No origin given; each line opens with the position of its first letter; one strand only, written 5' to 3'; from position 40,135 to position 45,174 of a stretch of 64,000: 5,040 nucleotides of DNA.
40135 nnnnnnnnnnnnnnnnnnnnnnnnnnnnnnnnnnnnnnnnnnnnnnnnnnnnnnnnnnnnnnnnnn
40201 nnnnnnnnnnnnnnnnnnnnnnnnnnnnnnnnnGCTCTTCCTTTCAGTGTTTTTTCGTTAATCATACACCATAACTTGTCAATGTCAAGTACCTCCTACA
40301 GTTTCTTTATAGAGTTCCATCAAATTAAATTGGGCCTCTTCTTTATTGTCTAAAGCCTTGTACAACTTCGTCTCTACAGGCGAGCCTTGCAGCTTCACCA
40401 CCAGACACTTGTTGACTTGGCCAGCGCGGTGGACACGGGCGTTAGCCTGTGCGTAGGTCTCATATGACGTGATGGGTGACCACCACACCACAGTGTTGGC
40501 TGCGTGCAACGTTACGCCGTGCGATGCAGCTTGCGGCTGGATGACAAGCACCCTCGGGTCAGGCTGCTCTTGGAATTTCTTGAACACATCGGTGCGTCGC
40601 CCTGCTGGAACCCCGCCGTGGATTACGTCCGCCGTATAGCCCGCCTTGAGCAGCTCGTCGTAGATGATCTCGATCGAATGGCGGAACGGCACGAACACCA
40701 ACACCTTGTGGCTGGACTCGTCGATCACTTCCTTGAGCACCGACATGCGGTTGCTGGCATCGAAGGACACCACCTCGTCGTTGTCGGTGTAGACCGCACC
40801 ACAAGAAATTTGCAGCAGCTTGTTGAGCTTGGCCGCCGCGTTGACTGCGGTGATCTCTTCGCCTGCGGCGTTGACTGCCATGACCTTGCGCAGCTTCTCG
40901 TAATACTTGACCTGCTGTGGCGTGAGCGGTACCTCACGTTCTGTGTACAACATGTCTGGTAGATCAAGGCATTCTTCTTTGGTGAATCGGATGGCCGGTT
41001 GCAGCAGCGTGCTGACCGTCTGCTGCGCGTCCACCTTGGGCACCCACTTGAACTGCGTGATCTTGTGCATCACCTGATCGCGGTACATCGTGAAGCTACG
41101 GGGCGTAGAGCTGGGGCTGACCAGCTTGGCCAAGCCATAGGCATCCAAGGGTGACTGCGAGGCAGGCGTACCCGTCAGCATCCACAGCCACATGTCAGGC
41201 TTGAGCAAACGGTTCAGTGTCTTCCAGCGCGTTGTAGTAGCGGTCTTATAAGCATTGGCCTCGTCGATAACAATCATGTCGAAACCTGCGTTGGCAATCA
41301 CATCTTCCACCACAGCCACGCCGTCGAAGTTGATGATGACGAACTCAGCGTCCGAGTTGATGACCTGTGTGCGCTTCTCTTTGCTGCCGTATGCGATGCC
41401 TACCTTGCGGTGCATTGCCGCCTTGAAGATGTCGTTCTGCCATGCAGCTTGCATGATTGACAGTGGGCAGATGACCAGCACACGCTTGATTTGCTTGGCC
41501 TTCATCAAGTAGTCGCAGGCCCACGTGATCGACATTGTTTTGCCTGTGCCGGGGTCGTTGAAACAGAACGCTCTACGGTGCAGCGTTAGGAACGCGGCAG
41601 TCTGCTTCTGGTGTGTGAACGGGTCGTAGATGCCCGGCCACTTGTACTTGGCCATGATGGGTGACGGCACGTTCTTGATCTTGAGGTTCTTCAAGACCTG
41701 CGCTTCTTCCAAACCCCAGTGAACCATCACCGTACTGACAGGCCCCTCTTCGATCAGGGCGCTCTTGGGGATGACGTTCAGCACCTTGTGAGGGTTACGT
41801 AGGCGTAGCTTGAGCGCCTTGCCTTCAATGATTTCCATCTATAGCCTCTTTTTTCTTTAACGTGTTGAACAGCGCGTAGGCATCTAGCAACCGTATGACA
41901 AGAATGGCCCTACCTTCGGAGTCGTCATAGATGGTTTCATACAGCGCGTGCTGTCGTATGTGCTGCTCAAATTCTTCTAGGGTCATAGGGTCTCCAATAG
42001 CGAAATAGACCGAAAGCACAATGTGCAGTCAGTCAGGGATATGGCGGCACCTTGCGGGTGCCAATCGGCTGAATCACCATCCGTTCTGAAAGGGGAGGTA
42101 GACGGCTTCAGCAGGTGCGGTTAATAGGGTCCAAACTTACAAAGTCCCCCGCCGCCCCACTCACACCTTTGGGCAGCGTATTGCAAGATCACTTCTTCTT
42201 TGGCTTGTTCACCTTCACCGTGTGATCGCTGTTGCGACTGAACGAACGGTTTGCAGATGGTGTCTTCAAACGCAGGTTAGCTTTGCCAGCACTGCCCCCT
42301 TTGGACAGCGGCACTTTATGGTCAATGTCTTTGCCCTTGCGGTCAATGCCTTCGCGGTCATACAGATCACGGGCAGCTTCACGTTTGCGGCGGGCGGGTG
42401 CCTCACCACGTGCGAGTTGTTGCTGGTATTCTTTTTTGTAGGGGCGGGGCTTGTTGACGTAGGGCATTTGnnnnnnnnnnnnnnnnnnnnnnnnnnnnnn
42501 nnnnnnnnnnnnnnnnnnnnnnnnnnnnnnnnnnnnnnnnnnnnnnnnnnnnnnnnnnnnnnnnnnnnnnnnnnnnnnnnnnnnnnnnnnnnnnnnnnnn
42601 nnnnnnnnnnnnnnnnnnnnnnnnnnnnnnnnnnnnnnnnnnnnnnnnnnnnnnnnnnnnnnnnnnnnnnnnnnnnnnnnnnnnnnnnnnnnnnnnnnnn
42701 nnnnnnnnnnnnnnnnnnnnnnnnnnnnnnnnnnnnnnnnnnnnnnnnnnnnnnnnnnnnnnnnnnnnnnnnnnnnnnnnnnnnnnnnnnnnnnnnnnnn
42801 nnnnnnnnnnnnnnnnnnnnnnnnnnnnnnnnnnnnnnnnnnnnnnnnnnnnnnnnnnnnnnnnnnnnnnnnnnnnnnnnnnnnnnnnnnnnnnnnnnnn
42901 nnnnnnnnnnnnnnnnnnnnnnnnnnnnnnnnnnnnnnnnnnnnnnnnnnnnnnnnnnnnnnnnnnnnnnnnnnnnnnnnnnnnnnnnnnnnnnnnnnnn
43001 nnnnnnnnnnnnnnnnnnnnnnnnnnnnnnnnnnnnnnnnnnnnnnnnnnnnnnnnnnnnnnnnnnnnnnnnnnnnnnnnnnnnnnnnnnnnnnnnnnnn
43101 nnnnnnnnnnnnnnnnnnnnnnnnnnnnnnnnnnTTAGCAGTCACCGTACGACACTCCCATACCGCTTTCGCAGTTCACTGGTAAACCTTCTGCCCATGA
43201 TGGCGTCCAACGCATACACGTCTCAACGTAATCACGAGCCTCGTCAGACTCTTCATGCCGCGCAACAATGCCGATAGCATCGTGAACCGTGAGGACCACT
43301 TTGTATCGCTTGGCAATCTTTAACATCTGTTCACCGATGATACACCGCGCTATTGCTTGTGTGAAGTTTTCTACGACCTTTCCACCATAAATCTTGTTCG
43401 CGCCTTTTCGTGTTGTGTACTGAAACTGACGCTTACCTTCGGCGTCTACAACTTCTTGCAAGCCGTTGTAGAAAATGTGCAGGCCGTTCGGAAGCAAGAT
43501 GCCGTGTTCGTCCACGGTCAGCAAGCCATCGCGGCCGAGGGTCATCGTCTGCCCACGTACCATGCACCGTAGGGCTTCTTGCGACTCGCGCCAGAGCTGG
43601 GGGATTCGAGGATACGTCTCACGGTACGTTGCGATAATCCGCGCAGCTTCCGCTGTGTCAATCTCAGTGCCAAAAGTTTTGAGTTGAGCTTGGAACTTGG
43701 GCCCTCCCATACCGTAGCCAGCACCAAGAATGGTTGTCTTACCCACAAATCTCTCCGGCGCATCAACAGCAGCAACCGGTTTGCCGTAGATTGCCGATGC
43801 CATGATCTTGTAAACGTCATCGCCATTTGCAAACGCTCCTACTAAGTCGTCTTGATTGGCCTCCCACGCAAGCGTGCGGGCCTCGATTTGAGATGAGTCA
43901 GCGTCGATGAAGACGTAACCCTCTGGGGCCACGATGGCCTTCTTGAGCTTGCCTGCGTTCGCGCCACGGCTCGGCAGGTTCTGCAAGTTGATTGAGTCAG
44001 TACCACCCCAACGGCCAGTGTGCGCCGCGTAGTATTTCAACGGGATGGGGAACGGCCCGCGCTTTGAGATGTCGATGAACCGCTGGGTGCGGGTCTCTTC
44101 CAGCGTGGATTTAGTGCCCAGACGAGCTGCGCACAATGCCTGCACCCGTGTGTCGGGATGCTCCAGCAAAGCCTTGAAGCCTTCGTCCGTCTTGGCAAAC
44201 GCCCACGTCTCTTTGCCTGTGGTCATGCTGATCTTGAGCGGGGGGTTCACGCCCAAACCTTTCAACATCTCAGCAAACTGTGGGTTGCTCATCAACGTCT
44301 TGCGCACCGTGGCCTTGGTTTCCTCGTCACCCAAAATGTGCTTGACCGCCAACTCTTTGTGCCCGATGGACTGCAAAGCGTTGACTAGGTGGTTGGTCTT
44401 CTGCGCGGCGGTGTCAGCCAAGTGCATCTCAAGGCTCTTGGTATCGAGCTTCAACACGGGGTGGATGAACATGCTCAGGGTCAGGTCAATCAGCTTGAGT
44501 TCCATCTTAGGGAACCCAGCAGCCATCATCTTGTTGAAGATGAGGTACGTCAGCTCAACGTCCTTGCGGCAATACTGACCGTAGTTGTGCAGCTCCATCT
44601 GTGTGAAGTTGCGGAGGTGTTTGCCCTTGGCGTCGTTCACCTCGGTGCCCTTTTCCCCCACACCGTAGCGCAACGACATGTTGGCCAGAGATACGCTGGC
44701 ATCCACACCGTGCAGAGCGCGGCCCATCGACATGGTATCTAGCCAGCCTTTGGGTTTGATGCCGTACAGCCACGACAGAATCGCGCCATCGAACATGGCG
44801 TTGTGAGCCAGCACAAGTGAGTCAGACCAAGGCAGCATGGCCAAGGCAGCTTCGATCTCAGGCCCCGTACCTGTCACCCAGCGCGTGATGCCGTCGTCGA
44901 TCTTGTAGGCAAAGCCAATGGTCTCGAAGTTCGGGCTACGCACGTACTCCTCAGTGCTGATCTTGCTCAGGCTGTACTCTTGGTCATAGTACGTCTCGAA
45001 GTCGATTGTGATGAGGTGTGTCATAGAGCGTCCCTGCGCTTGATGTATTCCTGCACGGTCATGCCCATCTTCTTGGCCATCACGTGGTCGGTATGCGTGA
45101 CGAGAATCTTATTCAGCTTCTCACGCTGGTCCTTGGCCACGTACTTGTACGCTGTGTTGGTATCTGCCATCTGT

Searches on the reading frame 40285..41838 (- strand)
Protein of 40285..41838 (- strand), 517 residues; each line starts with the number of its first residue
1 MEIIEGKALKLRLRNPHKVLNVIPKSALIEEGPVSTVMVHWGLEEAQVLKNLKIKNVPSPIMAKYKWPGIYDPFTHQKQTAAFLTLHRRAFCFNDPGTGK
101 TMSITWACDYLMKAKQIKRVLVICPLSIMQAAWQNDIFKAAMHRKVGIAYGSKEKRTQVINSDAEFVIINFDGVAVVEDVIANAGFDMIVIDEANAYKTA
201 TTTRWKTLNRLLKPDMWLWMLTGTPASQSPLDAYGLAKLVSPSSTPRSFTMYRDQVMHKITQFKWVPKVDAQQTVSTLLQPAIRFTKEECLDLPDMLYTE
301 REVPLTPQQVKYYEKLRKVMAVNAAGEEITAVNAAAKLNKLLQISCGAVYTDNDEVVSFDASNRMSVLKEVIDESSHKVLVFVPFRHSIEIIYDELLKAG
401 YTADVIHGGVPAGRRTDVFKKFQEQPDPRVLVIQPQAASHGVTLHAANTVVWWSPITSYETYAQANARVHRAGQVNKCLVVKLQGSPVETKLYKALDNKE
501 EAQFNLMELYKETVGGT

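Call 10: search_protein_families(library=phrogs, proteins=[window:40285-41838:-])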
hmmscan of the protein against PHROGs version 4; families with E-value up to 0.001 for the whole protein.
window:40285-41838:- (517 aa): 6 families
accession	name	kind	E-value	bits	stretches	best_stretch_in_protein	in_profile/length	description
phrog_62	-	DNA, RNA and nucleotide metabolism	5.2e-105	353.4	1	71-513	695-1139/1881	DNA helicase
phrog_16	-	DNA, RNA and nucleotide metabolism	1.2e-23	84.4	1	62-509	262-624/986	DNA helicase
phrog_29996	-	unknown function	3.4e-19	69.3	1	94-496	749-1153/1189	-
phrog_11354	-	unknown function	5.2e-14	52.9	1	427-515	23-113/116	-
phrog_23807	-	unknown function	1.7e-08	33.7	0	374-479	527-639/1053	-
phrog_6819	-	DNA, RNA and nucleotide metabolism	0.00014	21.4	0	329-443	193-301/645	Holliday junction branch migration helicase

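Call 11: search_protein_families(library=pfam, proteins=[window:40285-41838:-])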
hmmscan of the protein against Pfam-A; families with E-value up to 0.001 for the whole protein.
window:40285-41838:- (517 aa): 3 families
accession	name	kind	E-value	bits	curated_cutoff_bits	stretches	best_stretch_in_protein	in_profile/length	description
PF00176.29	SNF2-rel_dom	-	6.5e-23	81.7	24.9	1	91-331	21-268/290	SNF2-related domain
PF00271.37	Helicase_C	-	1.3e-17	64.4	23.5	1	365-473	3-110/110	Helicase conserved C-terminal domain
PF04851.21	ResIII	-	2.5e-10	41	22.5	1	94-226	30-163/164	Type III restriction enzyme, res subunit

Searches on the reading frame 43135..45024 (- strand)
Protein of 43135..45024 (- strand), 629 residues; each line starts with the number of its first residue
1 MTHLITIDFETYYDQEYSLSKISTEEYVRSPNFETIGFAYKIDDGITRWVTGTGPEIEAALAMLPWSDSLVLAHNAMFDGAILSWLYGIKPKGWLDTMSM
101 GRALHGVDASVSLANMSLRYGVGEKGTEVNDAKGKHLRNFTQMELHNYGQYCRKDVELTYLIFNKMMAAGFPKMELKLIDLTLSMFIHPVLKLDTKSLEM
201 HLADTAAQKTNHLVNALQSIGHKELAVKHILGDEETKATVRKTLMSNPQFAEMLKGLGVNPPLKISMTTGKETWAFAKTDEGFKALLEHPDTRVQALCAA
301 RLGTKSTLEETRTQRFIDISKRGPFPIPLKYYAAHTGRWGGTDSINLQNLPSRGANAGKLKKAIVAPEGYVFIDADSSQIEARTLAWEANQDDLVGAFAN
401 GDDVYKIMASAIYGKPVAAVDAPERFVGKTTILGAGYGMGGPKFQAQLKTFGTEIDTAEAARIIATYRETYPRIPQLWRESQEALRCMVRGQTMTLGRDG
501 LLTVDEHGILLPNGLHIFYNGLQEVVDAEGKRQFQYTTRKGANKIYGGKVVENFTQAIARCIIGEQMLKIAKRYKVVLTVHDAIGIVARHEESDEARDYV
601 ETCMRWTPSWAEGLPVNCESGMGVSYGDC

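Call 10: search_protein_families(library=phrogs, proteins=[window:43135-45024:-])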
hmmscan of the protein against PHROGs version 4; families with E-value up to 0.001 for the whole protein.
window:43135-45024:- (629 aa): 10 families
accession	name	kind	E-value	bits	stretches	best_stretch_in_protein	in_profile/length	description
phrog_17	-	DNA, RNA and nucleotide metabolism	4.3e-88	297.7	1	1-629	669-1233/1445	DNA polymerase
phrog_10285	-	DNA, RNA and nucleotide metabolism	7.8e-38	131.3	1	345-620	30-312/321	DNA polymerase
phrog_7766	-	DNA, RNA and nucleotide metabolism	3.3e-24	86.3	1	456-620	4-177/186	DNA polymerase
phrog_2573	-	DNA, RNA and nucleotide metabolism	2.9e-15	57.3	1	359-628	4-276/336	DNA polymerase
phrog_5995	-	DNA, RNA and nucleotide metabolism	1.8e-06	28.7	1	529-610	71-150/236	DNA polymerase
phrog_192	-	DNA, RNA and nucleotide metabolism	6.9e-05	23.3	1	55-124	171-248/397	DNA polymerase exonuclease subunit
phrog_23226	-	DNA, RNA and nucleotide metabolism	0.00011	21.8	1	330-414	299-383/611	DNA polymerase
phrog_403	-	DNA, RNA and nucleotide metabolism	0.00024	21.1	1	70-168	143-248/321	DNA polymerase exonuclease subunit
phrog_15971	-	DNA, RNA and nucleotide metabolism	0.00025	21.3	0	332-448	131-235/376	DNA polymerase I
phrog_26005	-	unknown function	0.00058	20.4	0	317-342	66-91/310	-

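Call 11: search_protein_families(library=pfam, proteins=[window:43135-45024:-])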
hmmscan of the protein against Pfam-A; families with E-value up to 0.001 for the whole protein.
window:43135-45024:- (629 aa): 2 families
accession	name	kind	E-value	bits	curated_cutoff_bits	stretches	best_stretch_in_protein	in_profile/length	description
PF00476.26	DNA_pol_A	-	8e-34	117.6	34.3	1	330-627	112-380/381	DNA polymerase family A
PF01612.26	DNA_pol_A_exo1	-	1e-06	29.1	23.6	1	71-167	79-169/173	3'-5' exonuclease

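Call 13: search_dna_similar(query=window:43135-45024:-, collection=phages, mode=protein, max_rows=15)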
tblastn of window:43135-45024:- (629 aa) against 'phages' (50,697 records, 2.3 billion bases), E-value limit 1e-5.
Records with a match: 1808; places in all: 1809; records where one place covers at least 80% of the query: 151.
Best place of each record, by identity: <60% 1808.
By first word of the organism name: Staphylococcus 347; Streptococcus 128; Salmonella 110; Bacteroides 105; Bacillus 95; Enterococcus 84; Escherichia 82; Gordonia 68; Xanthomonas 60; Listeria 50; and 100 more.
By host as written in the record: - 157; Staphylococcus aureus 119; Listeria monocytogenes 40; Escherichia coli 39; Gordonia rubripertincta NRRL B-16540 33; Salmonella enterica subsp. enterica serovar Typhimurium 30; Clostridium sporogenes ATCC-15579 30; Enterococcus faecalis 27; and 650 more.
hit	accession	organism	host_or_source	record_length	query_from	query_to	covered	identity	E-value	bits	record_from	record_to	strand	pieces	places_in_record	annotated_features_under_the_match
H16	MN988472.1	Rhizobium phage RHph_TM3_14A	Rhizobium etli T3_14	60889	5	628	99%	35.3%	3e-104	353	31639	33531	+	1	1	DNA polymerase I protein | hypothetical protein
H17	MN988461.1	Rhizobium phage RHph_TM27A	Rhizobium phaseoli N831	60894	5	628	99%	35.3%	3e-104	353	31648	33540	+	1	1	DNA polymerase I protein | hypothetical protein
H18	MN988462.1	Rhizobium phage RHph_TM27B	Rhizobium phaseoli N831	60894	5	628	99%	35.3%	3e-104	353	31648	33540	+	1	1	DNA polymerase I protein | hypothetical protein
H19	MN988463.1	Rhizobium phage RHph_TM29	Rhizobium phaseoli N931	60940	5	628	99%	35.3%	3e-104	353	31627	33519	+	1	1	DNA polymerase I protein | hypothetical protein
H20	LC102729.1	Pseudomonas phage phiR18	-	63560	5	619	98%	35.4%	8e-88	305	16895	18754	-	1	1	hypothetical protein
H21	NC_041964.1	Pseudomonas phage phiR18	-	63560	5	619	98%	35.4%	8e-88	305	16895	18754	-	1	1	DNA polymerase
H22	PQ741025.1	Pseudomonas phage CRPAP1904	Pseudomonas aeruginosa CRPA190 ...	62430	5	619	98%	35.4%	9e-88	305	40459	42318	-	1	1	DNA polymerase I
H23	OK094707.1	Pseudomonas phage YMC17/07/R4900a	Pseudomonas aeruginosa YMC17/07/R4900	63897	5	619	98%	35.2%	3e-87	303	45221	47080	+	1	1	putative DNA polymerase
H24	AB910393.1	Pseudomonas phage KPP25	Pseudomonas aeruginosa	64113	5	619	98%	34.9%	9e-88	305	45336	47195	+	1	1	putative DNA polymerase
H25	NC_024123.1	Pseudomonas phage KPP25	Pseudomonas aeruginosa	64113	5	619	98%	34.9%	9e-88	305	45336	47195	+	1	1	DNA polymerase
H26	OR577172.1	Pseudomonas phage Rollin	Pseudomonas aeruginosa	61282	4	628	99%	30.6%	3e-80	283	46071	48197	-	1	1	hypothetical protein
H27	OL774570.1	Aeromonas phage phiA008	Aeromonas sp.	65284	1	626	100%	27.3%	8e-49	190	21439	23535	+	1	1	dpo: hypothetical protein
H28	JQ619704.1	Bacillus phage PBC1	Bacillus cereus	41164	1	626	100%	27.3%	2e-31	137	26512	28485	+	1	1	DNA polymerase | putative MazG nucleotide pyrophosphohydrolase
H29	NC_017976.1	Bacillus phage PBC1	Bacillus cereus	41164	1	626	100%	27.3%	2e-31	137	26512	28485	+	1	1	DNA polymerase | MazG-like pyrophosphatase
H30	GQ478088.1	Enterococcus phage phiFL4A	Enterococcus faecalis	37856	5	619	98%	27.1%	2e-32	140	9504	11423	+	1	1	gp21: DNA polymerase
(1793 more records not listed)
